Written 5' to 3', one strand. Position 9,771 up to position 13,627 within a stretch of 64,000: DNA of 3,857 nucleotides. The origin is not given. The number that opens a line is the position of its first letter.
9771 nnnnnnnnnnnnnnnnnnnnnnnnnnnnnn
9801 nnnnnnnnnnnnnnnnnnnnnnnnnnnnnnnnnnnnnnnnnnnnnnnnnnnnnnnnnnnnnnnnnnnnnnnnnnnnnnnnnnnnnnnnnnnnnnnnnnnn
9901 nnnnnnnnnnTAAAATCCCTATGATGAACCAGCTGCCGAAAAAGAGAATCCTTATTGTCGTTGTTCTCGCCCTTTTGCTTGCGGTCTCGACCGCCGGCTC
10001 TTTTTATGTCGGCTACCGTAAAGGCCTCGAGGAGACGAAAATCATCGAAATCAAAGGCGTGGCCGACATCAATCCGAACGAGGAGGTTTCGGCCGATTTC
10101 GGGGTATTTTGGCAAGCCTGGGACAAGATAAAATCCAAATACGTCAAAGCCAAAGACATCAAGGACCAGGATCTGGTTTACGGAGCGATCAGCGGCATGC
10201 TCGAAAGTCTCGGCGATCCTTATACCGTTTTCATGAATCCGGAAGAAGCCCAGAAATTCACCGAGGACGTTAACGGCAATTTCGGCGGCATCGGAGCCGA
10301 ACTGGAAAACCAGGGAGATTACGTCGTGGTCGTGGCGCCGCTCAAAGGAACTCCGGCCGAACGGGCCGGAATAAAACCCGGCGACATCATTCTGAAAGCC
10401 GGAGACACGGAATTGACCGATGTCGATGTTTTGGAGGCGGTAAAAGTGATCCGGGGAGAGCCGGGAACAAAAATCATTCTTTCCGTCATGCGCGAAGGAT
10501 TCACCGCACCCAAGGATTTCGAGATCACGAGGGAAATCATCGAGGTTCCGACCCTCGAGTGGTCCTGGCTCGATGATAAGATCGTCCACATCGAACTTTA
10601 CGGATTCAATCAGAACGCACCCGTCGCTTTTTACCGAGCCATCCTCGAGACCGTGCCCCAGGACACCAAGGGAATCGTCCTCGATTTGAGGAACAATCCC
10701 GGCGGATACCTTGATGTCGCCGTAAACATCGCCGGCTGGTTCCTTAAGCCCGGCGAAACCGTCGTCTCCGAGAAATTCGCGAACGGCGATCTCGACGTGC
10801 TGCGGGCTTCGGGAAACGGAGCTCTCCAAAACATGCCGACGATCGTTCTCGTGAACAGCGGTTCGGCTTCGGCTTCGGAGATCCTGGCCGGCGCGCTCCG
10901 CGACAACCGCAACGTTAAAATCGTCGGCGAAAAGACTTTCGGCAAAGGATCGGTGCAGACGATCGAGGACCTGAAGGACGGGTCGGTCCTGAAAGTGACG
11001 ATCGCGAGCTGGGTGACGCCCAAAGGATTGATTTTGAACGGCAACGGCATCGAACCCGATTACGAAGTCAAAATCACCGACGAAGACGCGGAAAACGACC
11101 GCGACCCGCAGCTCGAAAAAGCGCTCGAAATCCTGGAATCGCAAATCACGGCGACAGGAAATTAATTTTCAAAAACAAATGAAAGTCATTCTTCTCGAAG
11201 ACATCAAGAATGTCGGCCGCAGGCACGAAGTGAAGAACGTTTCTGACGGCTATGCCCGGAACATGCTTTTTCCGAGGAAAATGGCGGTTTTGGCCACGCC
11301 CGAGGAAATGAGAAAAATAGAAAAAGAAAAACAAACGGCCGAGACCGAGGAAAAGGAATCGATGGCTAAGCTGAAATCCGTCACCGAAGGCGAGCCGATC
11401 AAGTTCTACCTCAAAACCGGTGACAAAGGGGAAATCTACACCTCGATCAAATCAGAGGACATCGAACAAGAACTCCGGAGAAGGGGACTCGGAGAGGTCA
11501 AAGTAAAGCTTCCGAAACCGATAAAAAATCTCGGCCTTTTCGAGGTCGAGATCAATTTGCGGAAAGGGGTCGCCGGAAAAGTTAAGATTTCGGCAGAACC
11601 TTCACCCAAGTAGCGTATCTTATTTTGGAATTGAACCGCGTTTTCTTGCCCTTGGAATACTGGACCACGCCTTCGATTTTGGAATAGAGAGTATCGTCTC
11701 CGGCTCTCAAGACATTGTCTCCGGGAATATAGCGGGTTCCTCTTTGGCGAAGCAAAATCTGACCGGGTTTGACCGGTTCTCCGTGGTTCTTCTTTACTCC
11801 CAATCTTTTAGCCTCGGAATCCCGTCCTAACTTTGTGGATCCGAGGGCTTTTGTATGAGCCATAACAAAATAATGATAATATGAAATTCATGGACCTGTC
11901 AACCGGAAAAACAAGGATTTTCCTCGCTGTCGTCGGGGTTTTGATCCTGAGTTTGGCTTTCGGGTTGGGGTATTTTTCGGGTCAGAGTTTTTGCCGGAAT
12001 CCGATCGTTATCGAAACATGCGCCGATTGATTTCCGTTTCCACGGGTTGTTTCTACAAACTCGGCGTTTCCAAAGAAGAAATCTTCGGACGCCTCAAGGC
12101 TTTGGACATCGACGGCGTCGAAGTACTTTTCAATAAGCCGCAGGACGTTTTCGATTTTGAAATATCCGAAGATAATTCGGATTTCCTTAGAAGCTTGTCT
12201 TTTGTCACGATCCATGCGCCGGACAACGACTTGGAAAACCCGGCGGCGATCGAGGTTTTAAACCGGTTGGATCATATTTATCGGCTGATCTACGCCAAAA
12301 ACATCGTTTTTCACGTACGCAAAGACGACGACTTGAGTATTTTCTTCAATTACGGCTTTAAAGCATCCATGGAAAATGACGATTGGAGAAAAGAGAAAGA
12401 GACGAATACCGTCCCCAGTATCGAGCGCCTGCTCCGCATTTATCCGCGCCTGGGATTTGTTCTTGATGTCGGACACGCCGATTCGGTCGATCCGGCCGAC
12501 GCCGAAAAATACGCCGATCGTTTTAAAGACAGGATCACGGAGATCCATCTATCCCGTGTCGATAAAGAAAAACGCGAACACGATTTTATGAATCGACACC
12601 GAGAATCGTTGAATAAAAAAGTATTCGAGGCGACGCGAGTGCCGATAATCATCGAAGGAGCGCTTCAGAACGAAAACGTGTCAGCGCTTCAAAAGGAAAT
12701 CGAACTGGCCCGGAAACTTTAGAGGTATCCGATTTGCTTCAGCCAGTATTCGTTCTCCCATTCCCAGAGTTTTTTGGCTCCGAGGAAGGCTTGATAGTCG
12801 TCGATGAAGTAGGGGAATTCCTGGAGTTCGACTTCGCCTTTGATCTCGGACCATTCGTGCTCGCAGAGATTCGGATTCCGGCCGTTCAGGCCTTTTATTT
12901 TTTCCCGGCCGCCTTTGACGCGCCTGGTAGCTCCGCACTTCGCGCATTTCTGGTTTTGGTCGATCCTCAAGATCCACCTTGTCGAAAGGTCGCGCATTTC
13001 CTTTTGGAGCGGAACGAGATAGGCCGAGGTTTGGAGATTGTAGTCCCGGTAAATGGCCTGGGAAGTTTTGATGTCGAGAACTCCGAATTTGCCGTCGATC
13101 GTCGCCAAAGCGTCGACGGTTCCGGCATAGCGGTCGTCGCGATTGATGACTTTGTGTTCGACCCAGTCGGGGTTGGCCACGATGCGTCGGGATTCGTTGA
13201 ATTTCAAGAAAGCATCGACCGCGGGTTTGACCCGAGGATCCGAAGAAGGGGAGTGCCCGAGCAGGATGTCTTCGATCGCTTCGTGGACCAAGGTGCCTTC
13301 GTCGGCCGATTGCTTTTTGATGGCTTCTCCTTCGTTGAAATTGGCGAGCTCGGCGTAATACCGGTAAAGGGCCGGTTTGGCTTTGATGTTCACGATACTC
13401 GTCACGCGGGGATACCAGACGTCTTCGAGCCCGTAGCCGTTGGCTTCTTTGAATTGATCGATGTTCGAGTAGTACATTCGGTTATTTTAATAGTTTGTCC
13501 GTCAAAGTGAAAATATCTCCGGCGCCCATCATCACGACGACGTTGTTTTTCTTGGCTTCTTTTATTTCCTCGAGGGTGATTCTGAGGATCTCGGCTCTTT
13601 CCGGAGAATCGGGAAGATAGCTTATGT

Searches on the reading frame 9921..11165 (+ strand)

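Call 111: search_protein_families(library=pfam, proteins=[window:9921-11165:+], max_evalue=0.001)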
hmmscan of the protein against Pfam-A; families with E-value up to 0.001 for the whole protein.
window:9921-11165:+ (414 aa): 5 families
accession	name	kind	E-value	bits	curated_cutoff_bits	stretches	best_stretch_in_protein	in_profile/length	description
PF03572.23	Peptidase_S41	-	3.9e-46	157.1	24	1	221-383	2-165/165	Peptidase family S41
PF22694.1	CtpB_N-like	-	4.2e-13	50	27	1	24-108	4-84/85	Activating protease CtpB N-terminal domain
PF13180.12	PDZ_2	-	1e-12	48.6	27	1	122-193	1-71/80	PDZ domain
PF17820.7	PDZ_6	-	1.4e-10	41.2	27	1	136-189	1-52/54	PDZ domain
PF00595.29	PDZ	-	6.5e-09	36.5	23.2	1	122-189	10-80/81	PDZ domain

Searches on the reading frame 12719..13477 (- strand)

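Call 111: search_protein_families(library=pfam, proteins=[window:12719-13477:-], max_evalue=0.001)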
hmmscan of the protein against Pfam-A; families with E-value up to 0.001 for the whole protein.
window:12719-13477:- (252 aa): 1 family
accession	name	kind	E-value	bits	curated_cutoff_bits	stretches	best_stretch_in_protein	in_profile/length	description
PF12705.13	PDDEXK_1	-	0.00016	22.1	22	0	103-174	112-191/247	PD-(D/E)XK nuclease superfamily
